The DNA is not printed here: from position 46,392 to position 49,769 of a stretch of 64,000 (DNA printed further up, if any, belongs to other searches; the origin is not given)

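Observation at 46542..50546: Giant ABCG-type transporter with TerB-like and FHA-like N-terminus and an insert of about 200 aa between its last two TM helices, next to an all-alpha lipoprotein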

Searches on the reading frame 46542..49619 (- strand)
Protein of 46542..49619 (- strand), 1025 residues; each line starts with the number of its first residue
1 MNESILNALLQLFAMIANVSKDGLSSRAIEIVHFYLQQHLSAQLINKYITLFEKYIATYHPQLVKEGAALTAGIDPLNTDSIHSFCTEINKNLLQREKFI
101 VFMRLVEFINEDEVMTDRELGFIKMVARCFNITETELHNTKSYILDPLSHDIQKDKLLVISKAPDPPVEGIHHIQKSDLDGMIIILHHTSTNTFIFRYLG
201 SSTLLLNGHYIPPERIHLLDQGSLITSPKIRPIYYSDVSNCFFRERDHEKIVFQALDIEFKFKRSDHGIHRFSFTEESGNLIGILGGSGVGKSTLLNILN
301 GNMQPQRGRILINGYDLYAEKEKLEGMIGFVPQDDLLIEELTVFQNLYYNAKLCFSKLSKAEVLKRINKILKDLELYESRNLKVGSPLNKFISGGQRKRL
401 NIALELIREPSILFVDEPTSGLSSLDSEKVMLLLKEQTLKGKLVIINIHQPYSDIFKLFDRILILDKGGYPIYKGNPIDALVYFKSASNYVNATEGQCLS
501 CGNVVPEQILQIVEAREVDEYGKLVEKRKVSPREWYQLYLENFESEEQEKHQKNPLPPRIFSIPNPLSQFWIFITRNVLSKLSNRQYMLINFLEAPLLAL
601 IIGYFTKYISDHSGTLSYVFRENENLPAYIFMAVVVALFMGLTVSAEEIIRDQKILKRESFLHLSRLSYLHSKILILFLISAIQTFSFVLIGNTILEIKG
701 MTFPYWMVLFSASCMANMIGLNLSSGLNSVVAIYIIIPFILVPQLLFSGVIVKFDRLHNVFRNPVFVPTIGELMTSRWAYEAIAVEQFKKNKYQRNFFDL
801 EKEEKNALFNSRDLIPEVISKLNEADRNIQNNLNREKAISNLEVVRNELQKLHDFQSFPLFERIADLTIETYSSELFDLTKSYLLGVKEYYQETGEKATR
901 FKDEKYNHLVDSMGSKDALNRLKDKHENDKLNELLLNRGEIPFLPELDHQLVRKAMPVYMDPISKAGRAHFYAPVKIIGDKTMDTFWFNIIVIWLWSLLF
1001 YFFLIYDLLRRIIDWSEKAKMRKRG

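Call 3: search_protein_families(library=pfam, proteins=[window:46542-49619:-], max_evalue=1)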
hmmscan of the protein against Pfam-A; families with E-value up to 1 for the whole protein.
window:46542-49619:- (1025 aa): 8 families
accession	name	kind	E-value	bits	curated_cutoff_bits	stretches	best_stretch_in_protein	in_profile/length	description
PF00005.33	ABC_tran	-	3.9e-30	105.7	25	1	270-420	2-137/137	ABC transporter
PF01061.29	ABC2_membrane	-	5.7e-19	68.9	26.9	1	569-783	2-206/211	ABC-2 type transporter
PF03193.22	RsgA_GTPase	-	0.00039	20.7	30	1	279-307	106-134/174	RsgA GTPase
PF19055.6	ABC2_membrane_7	-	0.00075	18.9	22.7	1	449-486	1-38/410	ABC-2 type transporter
PF13555.12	AAA_29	-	0.05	13.8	27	1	270-297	15-40/61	P-loop containing region of AAA domain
PF01926.29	MMR_HSR1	-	0.15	12.7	21.9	1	282-302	2-22/113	50S ribosome-binding GTPase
PF03308.22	MeaB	-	0.19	11.1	23.1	0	280-304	34-58/273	Methylmalonyl Co-A mutase-associated GTPase MeaB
PF12730.13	ABC2_membrane_4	-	0.24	11.8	27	1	580-737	7-156/179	ABC-2 family transporter protein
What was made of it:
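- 48180..48857 (-): ABC protein aa 255-480: nucleotide-binding domain with all catalytic motifs. PF00005 E 3.9e-30 (call 3).
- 47265..47924 (-): ABC protein aa 566-785: ABC-2/ABCG-type membrane domain with TM1-TM5 and a re-entry helix (768-786). PF01061 E 5.7e-19 (call 3).
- On ABC transporter ATPase (PF00005): PF00005 E 3.9e-30, 105.7 bits against a cut-off of 25 (call 3).
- On ABCG / ABC-2 (type V) exporters: ABC_tran at 270-420 followed by PF01061 at 569-783 (68.9 bits against a cut-off of 26.9) (call 3).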

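Call 4: search_protein_families(library=ncbifam, proteins=[window:46542-49619:-], max_evalue=1)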
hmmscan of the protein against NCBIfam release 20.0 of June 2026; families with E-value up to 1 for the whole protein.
window:46542-49619:- (1025 aa): 196 families (the best 25 are shown)
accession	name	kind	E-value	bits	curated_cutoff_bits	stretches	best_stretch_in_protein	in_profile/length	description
TIGR00955.1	3a01204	subfamily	1.6e-71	241.7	736.35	1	250-805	21-566/617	pigment precursor permease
TIGR00956.1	3a01205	subfamily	2.2e-42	144.9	1959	2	277-476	787-987/1394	pleiotropic drug resistance family protein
TIGR01188.1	drrA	subfamily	1.9e-36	125.9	312.45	1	271-468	11-200/302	daunorubicin resistance ABC transporter, ATP-binding protein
TIGR03608.1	L_ocin_972_ABC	subfamily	1e-32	113.3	254.85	1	265-463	10-204/206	putative bacteriocin export ABC transporter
TIGR04521.1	ECF_ATPase_2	equivalog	3.6e-30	105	330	1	264-479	16-231/279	energy-coupling factor transporter ATPase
TIGR03375.1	type_I_sec_LssB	subfamily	4e-30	104.7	693.1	1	248-468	463-677/696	type I secretion system permease/ATPase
TIGR03864.1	PQQ_ABC_ATP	hypoth_equivalog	2.5e-29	102.4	302.25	1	266-468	14-208/236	ABC transporter, ATP-binding subunit, PQQ-dependent alcohol dehydrogenase system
TIGR02673.1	FtsE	equivalog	1.3e-28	100.1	264.85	1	257-467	6-212/214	cell division ATP-binding protein FtsE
TIGR02857.1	CydD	equivalog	1.5e-28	100.1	435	1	247-452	318-518/529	thiol reductant ABC exporter subunit CydD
NF033858.1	ABC2_perm_RbbA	equivalog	7.7e-28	96.9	1050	2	244-468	258-473/909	ribosome-associated ATPase/putative transporter RbbA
TIGR02315.1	ABC_phnC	equivalog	1.8e-27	96.3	266.1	1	258-468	7-222/243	phosphonate ABC transporter ATP-binding protein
NF040840.2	tungstate_WtpC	equivalog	1e-26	94.1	440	1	269-468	16-207/347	tungstate ABC transporter ATP-binding protein WtpC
TIGR00968.1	3a0106s01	subfamily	3.1e-26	92.3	342.75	1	268-469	15-208/237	sulfate ABC transporter ATP-binding protein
NF010158.0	PRK13637.1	equivalog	4.4e-26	91.6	390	1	269-477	23-229/287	energy-coupling factor transporter ATPase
NF010157.0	PRK13636.1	equivalog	1e-25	90.5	463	1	250-478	3-227/285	cobalt transporter ATP-binding subunit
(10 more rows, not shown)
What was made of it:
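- On NCBIfam TIGR00955 (eye-pigment-precursor/ABCG subfamily): 241.7 bits against a cut-off of 736.35 (call 4).
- Closest known: Eukaryotic ABCG half-transporters. Same: The best NCBIfam model is TIGR00955 (call 4).
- Closest known: Eukaryotic ABCG half-transporters. Different: The TIGR00955 score of 242 is far below its cut-off of 736 (call 4).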

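Call 7: find_homologous_proteins(query=window:46542-49619:-, max_evalue=1e-10)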
Query window:46542-49619:- (1025 aa): 8000 proteins with E <= 1e-10 among 8000 candidates; the best 120 are listed.
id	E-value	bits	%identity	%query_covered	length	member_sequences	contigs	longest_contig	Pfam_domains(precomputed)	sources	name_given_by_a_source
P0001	0.0e+0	2230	97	100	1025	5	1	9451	PF01061.30,PF00005.34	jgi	-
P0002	0.0e+0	1960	84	100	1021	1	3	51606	PF01061.30,PF00005.34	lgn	-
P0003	0.0e+0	1958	84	100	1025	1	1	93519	PF01061.30,PF00005.34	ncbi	-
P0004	0.0e+0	1947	83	100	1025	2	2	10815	PF01061.30,PF00005.34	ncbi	-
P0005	0.0e+0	1930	84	100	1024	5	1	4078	PF01061.30,PF00005.34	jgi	-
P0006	0.0e+0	1847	80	100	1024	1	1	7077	PF01061.30,PF00005.34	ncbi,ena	-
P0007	0.0e+0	1792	78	100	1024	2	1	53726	PF01061.30,PF00005.34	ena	-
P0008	0.0e+0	1620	71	100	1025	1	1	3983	PF01061.30,PF00005.34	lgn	-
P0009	0.0e+0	1421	64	100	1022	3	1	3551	PF01061.30,PF00005.34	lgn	-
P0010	0.0e+0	1374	61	100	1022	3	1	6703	PF01061.30,PF00005.34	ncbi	-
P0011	0.0e+0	1366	62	100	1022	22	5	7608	PF01061.30,PF00005.34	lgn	-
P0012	0.0e+0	1361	60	100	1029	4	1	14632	PF19055.7,PF01061.30,PF00005.34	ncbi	-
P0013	0.0e+0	1355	60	100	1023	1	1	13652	PF19055.7,PF01061.30,PF00005.34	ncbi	-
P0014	0.0e+0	1352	60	100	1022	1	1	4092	PF19055.7,PF01061.30,PF00005.34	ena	-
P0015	0.0e+0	1352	61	100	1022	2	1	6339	PF01061.30,PF00005.34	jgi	-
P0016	0.0e+0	1351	61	100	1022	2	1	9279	PF01061.30,PF00005.34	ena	-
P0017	0.0e+0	1350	60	100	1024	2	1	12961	PF01061.30,PF00005.34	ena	-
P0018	0.0e+0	1341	60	100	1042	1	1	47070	PF19055.7,PF01061.30,PF00005.34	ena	-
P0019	0.0e+0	1336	59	100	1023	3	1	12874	PF19055.7,PF01061.30,PF00005.34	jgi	jgi:ABC-type multidrug transport system ATPase subunit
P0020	0.0e+0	1334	59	100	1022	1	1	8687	PF19055.7,PF01061.30,PF00005.34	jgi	-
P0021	0.0e+0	1334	60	100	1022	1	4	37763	PF19055.7,PF01061.30,PF00005.34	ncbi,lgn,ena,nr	ncbi:MAG: ATP-binding cassette domain-containing protein [Bacteroidales bacterium]|nr:ATP-binding ca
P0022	0.0e+0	1333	59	100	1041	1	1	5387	PF19055.7,PF01061.30,PF00005.34,PF03193.23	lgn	-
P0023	0.0e+0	1329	59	100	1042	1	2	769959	PF01061.30,PF00005.34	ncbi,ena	-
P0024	0.0e+0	1329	59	100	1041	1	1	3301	PF19055.7,PF01061.30,PF00005.34,PF03193.23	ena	-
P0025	0.0e+0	1324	59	100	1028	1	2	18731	PF19055.7,PF01061.30,PF00005.34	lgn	-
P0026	0.0e+0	1324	57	100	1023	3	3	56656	PF19055.7,PF01061.30,PF00005.34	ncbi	ncbi:MAG: ATP-binding cassette domain-containing protein [Bacteroidales bacterium]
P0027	0.0e+0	1317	59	100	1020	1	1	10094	PF19055.7,PF01061.30,PF00005.34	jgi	jgi:ABC-type multidrug transport system ATPase subunit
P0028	0.0e+0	1315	59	100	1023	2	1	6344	PF01061.30,PF00005.34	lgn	-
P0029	0.0e+0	1313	59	100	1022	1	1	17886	PF19055.7,PF01061.30,PF00005.34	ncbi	-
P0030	0.0e+0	1313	59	100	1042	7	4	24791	PF19055.7,PF01061.30,PF00005.34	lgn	-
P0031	0.0e+0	1307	58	99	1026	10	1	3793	PF19055.7,PF01061.30,PF00005.34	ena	-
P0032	0.0e+0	1307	59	99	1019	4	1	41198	PF01061.30,PF00005.34,PF12698.14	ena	-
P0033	0.0e+0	1307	59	100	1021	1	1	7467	PF19055.7,PF01061.30,PF00005.34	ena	-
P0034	0.0e+0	1306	58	100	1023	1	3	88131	PF19055.7,PF01061.30,PF00005.34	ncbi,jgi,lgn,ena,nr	ncbi:MAG TPA: ATP-binding cassette domain-containing protein [Bacteroides sp.]|nr:ATP-binding casset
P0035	0.0e+0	1305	59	100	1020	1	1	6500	PF19055.7,PF01061.30,PF00005.34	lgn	-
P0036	0.0e+0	1303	58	100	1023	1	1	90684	PF19055.7,PF01061.30,PF00005.34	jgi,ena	-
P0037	0.0e+0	1303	59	100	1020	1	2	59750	PF19055.7,PF01061.30,PF00005.34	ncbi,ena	-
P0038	0.0e+0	1302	58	100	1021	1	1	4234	PF19055.7,PF01061.30,PF00005.34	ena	-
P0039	0.0e+0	1300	57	100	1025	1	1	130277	PF19055.7,PF01061.30,PF00005.34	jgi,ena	-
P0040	0.0e+0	1299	58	100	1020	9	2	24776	PF19055.7,PF01061.30,PF00005.34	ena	-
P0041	0.0e+0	1299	58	100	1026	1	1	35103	PF19055.7,PF01061.30,PF00005.34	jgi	jgi:ABC-type multidrug transport system ATPase subunit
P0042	0.0e+0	1299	59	100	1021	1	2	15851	PF19055.7,PF01061.30,PF00005.34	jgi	jgi:ABC-type multidrug transport system ATPase subunit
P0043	0.0e+0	1299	57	100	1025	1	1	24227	PF01061.30,PF00005.34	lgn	-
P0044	0.0e+0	1297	58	100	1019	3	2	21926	PF19055.7,PF01061.30,PF00005.34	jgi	-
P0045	0.0e+0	1297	58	100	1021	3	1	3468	PF19055.7,PF01061.30,PF00005.34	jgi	jgi:ABC-type multidrug transport system ATPase subunit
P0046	0.0e+0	1294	58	100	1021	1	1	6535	PF19055.7,PF01061.30,PF00005.34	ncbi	-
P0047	0.0e+0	1294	58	100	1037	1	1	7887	PF01061.30,PF00005.34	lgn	-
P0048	0.0e+0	1293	57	100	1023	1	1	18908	PF19055.7,PF01061.30,PF00005.34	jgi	jgi:ABC-type multidrug transport system ATPase subunit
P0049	0.0e+0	1292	57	100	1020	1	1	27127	PF19055.7,PF01061.30,PF00005.34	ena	-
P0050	0.0e+0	1289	57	100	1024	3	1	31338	PF01061.30,PF00005.34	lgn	-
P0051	0.0e+0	1287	57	100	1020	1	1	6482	PF01061.30,PF00005.34,PF12698.14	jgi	-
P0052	0.0e+0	1286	58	100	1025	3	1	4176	PF19055.7,PF01061.30,PF00005.34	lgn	-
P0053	0.0e+0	1286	58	100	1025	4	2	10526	PF01061.30,PF00005.34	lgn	-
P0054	0.0e+0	1285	57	99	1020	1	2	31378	PF01061.30,PF00005.34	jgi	-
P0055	0.0e+0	1284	57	100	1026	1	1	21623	PF19055.7,PF01061.30,PF00005.34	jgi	jgi:ABC-type multidrug transport system ATPase subunit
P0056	0.0e+0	1284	57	100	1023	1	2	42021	PF01061.30,PF00005.34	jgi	-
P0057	0.0e+0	1284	58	100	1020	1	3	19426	PF19055.7,PF01061.30,PF00005.34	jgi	-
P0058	0.0e+0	1282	57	100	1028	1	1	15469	PF19055.7,PF01061.30,PF00005.34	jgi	jgi:ABC-type multidrug transport system ATPase subunit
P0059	0.0e+0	1282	56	100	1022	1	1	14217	PF19055.7,PF01061.30,PF00005.34,PF12698.14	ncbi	-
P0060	0.0e+0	1279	57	100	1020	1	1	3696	PF19055.7,PF01061.30,PF00005.34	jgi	-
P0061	0.0e+0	1277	58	100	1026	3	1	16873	PF19055.7,PF01061.30,PF00005.34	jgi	jgi:ABC-type multidrug transport system ATPase subunit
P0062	0.0e+0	1277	56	100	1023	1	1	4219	PF19055.7,PF01061.30,PF00005.34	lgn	-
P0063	0.0e+0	1277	56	100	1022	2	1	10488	PF19055.7,PF01061.30,PF00005.34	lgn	-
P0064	0.0e+0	1276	57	100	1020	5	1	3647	PF19055.7,PF01061.30,PF00005.34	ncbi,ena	-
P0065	0.0e+0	1276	57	100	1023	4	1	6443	PF01061.30,PF00005.34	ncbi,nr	ncbi:MAG: ATP-binding cassette domain-containing protein [Bacteroides sp.]|nr:ATP-binding cassette d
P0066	0.0e+0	1274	57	100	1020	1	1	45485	PF01061.30,PF00005.34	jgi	-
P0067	0.0e+0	1274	57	100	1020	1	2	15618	PF01061.30,PF00005.34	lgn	-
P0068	0.0e+0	1274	57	100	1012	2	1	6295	PF19055.7,PF01061.30,PF00005.34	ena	-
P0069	0.0e+0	1274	56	100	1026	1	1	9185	PF01061.30,PF00005.34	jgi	-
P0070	0.0e+0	1274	57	100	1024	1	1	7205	PF01061.30,PF00005.34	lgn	-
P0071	0.0e+0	1273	57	100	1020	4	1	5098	PF19055.7,PF01061.30,PF00005.34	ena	-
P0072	0.0e+0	1272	57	100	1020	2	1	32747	PF01061.30,PF00005.34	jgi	-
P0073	0.0e+0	1270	56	100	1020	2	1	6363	PF19055.7,PF01061.30,PF00005.34,PF12698.14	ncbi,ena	-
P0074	0.0e+0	1270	57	100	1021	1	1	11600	PF01061.30,PF00005.34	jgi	jgi:ABC-type multidrug transport system ATPase subunit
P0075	0.0e+0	1269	57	100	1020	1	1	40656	PF01061.30,PF00005.34,PF03193.23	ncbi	ncbi:MAG: ATP-binding cassette domain-containing protein [Bacteroidota bacterium]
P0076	0.0e+0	1269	56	100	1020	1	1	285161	PF01061.30,PF00005.34,PF03193.23,PF12698.14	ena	-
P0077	0.0e+0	1268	57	100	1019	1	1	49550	PF01061.30,PF00005.34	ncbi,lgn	ncbi:MAG: ATP-binding cassette domain-containing protein [Bacteroidota bacterium]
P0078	0.0e+0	1266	57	100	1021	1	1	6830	PF19055.7,PF01061.30,PF00005.34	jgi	jgi:ABC-type multidrug transport system ATPase subunit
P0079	0.0e+0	1266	56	100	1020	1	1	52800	PF19055.7,PF01061.30,PF00005.34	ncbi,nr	ncbi:MAG: ATP-binding cassette domain-containing protein [Bacteroidales bacterium]|nr:ATP-binding ca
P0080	0.0e+0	1265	56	100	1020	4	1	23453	PF01061.30,PF00005.34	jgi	-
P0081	0.0e+0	1264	56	100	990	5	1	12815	PF01061.30,PF00005.34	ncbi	-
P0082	0.0e+0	1260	56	100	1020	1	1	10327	PF01061.30,PF00005.34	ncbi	-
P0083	0.0e+0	1260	57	99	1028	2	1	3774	PF01061.30,PF00005.34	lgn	-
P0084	0.0e+0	1260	56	100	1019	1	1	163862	PF19055.7,PF01061.30,PF00005.34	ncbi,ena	-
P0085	0.0e+0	1260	57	99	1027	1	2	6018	PF19055.7,PF01061.30,PF00005.34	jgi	jgi:ABC-type multidrug transport system ATPase subunit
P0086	0.0e+0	1259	56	100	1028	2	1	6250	PF19055.7,PF01061.30,PF00005.34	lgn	-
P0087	0.0e+0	1259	56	99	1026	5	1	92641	PF19055.7,PF01061.30,PF00005.34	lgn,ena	-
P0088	0.0e+0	1259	56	100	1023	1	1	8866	PF01061.30,PF00005.34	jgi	jgi:ABC-type multidrug transport system ATPase subunit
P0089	0.0e+0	1259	57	100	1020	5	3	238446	PF01061.30,PF00005.34,PF12698.14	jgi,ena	jgi:ABC transport system ATP-binding/permease protein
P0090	0.0e+0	1259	56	99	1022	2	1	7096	PF01061.30,PF00005.34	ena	-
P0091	0.0e+0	1257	56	100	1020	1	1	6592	PF01061.30,PF00005.34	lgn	-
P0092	0.0e+0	1256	56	100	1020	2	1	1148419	PF01061.30,PF00005.34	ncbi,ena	-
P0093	0.0e+0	1256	57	98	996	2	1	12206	PF01061.30,PF00005.34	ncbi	-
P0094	0.0e+0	1256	56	100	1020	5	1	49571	PF01061.30,PF00005.34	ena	-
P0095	0.0e+0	1256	56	100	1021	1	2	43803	PF01061.30,PF00005.34,PF03193.23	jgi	jgi:ABC transport system ATP-binding/permease protein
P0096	0.0e+0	1255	56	99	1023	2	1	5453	PF01061.30,PF00005.34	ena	-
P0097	0.0e+0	1254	57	100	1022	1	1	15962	PF01061.30,PF00005.34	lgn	-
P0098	0.0e+0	1254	57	100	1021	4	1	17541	PF01061.30,PF00005.34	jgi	jgi:ABC-type multidrug transport system ATPase subunit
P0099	0.0e+0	1253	56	100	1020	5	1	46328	PF19055.7,PF01061.30,PF00005.34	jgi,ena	-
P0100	0.0e+0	1253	57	100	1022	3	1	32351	PF01061.30,PF00005.34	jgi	jgi:ABC-type multidrug transport system ATPase subunit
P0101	0.0e+0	1253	56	100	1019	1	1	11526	PF01061.30,PF00005.34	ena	-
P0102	0.0e+0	1252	56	100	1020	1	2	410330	PF01061.30,PF00005.34,PF12698.14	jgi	jgi:ABC-type multidrug transport system ATPase subunit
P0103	0.0e+0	1250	55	100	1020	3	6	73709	PF01061.30,PF00005.34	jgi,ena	-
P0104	0.0e+0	1250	56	100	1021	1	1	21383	PF01061.30,PF00005.34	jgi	jgi:ABC transport system ATP-binding/permease protein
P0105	0.0e+0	1250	56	99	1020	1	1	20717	PF01061.30,PF00005.34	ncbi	-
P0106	0.0e+0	1250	58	100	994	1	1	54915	PF19055.7,PF01061.30,PF00005.34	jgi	jgi:ABC-type multidrug transport system ATPase subunit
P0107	0.0e+0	1249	55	100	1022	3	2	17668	PF19055.7,PF01061.30,PF00005.34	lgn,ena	-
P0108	0.0e+0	1249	55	100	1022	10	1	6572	PF19055.7,PF01061.30,PF00005.34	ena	-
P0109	0.0e+0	1248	56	100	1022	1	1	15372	PF01061.30,PF00005.34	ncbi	-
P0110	0.0e+0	1246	56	100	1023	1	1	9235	PF01061.30,PF00005.34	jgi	jgi:ABC-type multidrug transport system ATPase subunit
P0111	0.0e+0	1245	56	100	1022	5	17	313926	PF01061.30,PF00005.34,PF03193.23,PF12698.14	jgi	jgi:ABC-type multidrug transport system ATPase subunit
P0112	0.0e+0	1244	55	100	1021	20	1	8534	PF19055.7,PF01061.30,PF00005.34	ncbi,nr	ncbi:MAG: ATP-binding cassette domain-containing protein [Bacteroidetes bacterium]|nr:ATP-binding ca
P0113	0.0e+0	1243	55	100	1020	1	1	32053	PF01061.30,PF00005.34,PF12698.14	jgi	-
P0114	0.0e+0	1241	55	100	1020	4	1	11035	PF19055.7,PF01061.30,PF00005.34,PF12698.14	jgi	jgi:ABC-type multidrug transport system ATPase subunit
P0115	0.0e+0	1241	55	100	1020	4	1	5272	PF01061.30,PF00005.34,PF12698.14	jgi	-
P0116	0.0e+0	1241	55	100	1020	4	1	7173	PF01061.30,PF00005.34,PF03193.23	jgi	-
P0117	0.0e+0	1241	55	100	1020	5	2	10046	PF19055.7,PF01061.30,PF00005.34,PF03193.23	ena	-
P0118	0.0e+0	1240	56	100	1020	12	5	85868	PF01061.30,PF00005.34,PF12698.14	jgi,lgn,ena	-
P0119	0.0e+0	1240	56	100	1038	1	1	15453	PF19055.7,PF01061.30,PF00005.34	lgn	-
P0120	0.0e+0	1239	55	100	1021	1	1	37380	PF19055.7,PF01061.30,PF00005.34,PF12698.14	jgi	jgi:ABC-type multidrug transport system ATPase subunit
